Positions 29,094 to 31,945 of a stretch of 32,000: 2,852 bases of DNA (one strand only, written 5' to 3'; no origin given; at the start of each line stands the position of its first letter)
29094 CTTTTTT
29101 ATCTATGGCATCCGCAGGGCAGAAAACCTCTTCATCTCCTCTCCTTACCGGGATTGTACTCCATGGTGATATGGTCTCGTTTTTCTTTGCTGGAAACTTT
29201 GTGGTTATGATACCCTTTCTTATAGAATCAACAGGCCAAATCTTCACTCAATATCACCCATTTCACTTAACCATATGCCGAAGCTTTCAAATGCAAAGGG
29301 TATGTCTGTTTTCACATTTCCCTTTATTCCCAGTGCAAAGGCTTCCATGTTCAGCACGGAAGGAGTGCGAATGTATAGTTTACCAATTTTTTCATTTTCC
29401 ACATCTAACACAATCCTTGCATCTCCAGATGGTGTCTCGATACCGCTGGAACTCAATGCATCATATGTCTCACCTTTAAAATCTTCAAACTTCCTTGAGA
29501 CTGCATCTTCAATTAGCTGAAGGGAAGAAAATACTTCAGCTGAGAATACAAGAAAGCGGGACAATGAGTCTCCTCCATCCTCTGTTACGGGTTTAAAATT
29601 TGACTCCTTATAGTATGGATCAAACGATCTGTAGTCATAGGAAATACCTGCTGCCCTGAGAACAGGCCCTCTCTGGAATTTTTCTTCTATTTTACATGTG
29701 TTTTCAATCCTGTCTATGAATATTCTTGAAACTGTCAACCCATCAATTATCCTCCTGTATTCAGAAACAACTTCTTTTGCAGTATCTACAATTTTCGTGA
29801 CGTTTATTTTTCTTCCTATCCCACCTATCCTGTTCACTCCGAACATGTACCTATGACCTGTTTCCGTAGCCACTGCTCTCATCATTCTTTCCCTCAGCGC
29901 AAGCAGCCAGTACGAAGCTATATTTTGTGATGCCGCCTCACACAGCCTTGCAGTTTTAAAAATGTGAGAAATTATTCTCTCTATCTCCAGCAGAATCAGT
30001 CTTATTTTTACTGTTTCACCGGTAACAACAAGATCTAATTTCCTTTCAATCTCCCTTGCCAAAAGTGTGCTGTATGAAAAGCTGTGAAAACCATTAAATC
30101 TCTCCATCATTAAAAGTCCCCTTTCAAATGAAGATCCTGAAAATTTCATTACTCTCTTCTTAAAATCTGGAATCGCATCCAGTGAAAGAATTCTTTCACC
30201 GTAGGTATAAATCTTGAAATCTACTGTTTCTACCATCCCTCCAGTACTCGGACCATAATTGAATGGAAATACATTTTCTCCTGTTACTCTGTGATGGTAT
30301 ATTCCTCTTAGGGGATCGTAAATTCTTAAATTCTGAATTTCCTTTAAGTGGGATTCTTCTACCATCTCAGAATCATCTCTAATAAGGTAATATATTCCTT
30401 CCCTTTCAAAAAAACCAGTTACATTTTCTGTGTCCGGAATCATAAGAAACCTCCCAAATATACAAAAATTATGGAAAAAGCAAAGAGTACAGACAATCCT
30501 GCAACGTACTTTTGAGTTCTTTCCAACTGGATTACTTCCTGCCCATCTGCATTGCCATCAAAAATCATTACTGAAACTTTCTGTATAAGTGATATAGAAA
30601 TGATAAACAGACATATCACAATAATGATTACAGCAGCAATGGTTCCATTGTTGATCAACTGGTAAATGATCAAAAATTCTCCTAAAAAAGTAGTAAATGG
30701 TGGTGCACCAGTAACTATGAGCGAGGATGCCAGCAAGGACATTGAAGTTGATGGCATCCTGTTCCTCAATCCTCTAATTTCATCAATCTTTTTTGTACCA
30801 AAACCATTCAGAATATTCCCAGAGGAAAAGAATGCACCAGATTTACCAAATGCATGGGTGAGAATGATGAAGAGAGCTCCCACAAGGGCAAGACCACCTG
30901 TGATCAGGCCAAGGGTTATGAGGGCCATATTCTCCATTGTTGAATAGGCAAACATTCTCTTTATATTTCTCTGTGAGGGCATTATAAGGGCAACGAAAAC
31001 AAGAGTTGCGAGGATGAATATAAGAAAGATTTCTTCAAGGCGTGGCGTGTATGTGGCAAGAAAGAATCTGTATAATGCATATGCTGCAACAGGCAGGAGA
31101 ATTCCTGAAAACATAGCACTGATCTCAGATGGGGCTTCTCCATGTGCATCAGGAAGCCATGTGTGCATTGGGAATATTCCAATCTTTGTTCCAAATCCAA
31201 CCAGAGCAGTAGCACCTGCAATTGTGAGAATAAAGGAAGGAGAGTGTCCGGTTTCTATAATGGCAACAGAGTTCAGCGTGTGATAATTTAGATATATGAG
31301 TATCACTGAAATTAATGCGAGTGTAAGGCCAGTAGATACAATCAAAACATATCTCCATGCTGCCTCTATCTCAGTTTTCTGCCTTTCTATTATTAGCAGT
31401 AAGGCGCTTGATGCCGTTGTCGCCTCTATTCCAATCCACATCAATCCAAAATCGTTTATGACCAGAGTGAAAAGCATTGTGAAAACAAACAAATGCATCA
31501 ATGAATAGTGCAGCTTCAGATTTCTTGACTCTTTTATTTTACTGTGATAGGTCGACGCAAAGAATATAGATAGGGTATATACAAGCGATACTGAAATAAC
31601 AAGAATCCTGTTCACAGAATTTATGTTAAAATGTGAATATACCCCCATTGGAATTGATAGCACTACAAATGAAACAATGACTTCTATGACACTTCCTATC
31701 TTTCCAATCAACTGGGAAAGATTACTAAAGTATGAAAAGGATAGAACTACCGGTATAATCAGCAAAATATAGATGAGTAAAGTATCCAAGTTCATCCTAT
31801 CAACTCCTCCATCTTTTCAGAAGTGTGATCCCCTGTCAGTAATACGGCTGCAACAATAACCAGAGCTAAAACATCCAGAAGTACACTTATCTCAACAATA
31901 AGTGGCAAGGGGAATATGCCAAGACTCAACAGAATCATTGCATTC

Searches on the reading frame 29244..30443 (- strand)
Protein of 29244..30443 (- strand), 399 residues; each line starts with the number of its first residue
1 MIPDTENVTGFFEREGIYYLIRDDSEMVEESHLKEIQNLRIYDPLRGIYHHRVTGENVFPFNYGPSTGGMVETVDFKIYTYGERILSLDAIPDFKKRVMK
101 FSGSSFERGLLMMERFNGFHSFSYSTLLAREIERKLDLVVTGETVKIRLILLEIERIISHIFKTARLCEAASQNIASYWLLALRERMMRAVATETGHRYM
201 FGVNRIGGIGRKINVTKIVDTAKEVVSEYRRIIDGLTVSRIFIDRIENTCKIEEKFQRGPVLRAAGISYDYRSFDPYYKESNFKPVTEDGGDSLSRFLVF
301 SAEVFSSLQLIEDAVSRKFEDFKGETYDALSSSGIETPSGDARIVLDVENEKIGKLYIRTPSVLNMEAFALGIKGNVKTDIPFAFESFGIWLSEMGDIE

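Call 94: search_protein_families(library=pfam, proteins=[window:29244-30443:-], max_evalue=0.001)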
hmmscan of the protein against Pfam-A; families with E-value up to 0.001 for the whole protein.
window:29244-30443:- (399 aa): 1 family
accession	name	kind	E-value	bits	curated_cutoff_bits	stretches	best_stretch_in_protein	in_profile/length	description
PF00346.24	Complex1_49kDa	-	3.2e-23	82.6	24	1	178-317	9-158/271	Respiratory-chain NADH dehydrogenase, 49 Kd subunit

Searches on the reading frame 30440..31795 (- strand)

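Call 94: search_protein_families(library=pfam, proteins=[window:30440-31795:-], max_evalue=0.001)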
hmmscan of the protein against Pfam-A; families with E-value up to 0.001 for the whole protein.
window:30440-31795:- (451 aa): 1 family
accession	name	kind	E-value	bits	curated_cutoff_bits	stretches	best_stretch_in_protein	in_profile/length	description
PF00361.26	Proton_antipo_M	-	1.2e-47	163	21.5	1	115-395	3-290/294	NADH:quinone oxidoreductase/Mrp antiporter, TM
